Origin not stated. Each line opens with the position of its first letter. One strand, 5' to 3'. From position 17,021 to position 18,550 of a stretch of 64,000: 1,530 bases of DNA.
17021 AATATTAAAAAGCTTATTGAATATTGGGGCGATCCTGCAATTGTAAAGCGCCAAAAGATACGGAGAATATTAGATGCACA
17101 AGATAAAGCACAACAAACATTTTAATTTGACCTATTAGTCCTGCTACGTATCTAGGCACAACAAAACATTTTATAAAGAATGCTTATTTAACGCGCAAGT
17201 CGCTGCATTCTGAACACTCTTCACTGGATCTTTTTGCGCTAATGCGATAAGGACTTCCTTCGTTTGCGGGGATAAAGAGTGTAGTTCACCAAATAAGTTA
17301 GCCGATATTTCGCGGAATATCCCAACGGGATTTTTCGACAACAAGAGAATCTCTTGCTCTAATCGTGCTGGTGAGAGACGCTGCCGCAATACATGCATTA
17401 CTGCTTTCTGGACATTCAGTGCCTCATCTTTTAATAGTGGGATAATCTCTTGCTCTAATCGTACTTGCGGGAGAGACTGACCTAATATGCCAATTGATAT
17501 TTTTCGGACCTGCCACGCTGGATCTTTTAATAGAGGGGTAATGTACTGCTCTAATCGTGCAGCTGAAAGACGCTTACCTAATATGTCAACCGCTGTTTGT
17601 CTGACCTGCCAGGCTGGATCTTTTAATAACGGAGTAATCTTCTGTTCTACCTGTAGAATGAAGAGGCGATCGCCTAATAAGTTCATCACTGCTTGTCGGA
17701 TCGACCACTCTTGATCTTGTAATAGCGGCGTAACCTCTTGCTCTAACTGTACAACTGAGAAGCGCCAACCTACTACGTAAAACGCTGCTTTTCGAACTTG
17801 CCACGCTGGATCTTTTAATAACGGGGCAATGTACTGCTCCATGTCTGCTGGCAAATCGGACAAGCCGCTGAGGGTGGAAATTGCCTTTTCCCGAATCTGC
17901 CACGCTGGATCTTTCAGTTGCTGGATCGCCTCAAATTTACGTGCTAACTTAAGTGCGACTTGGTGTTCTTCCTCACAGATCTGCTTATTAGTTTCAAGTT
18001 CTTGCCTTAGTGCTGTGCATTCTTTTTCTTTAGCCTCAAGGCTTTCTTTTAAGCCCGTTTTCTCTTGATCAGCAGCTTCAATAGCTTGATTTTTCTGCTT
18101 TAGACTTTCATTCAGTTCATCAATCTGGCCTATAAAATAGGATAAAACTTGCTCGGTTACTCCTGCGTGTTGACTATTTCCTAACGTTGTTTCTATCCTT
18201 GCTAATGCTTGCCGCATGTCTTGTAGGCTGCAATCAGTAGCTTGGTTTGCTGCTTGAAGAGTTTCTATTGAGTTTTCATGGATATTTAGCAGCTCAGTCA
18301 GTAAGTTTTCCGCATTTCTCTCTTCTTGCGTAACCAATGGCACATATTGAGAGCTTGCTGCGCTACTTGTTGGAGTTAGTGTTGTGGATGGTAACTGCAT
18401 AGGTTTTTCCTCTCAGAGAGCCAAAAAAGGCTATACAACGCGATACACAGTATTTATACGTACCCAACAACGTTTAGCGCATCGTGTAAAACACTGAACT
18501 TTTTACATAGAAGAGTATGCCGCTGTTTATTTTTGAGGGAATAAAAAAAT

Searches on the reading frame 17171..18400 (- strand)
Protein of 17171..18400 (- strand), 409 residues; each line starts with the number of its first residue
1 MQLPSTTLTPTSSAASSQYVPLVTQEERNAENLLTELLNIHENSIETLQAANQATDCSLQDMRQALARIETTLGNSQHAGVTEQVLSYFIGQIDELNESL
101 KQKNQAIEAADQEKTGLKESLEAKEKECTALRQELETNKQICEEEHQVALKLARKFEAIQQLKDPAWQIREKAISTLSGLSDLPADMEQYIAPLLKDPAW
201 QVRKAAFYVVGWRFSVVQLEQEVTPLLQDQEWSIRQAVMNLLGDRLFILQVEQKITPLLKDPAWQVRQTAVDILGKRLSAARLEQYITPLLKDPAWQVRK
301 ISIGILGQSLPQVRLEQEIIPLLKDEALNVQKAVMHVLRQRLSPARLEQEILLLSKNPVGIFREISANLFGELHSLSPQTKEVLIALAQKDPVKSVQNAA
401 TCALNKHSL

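Call 63: search_protein_families(library=pfam, proteins=[window:17171-18400:-], max_evalue=0.001)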
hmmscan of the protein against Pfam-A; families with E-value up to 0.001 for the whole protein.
window:17171-18400:- (409 aa): 4 families
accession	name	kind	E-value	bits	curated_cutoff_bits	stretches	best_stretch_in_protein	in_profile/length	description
PF13646.12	HEAT_2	-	1e-21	77.5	27.7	3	255-308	4-57/88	HEAT repeats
PF02985.28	HEAT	-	3.7e-21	73.6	23.5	0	255-275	5-25/31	HEAT repeat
PF13513.12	HEAT_EZ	-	1.4e-08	35.5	27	0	167-210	1-52/55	HEAT-like repeat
PF22999.2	LTN1_E3_ligase_6th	-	0.00034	20.6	27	0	315-351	8-42/221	LTN1 family HEAT repeat region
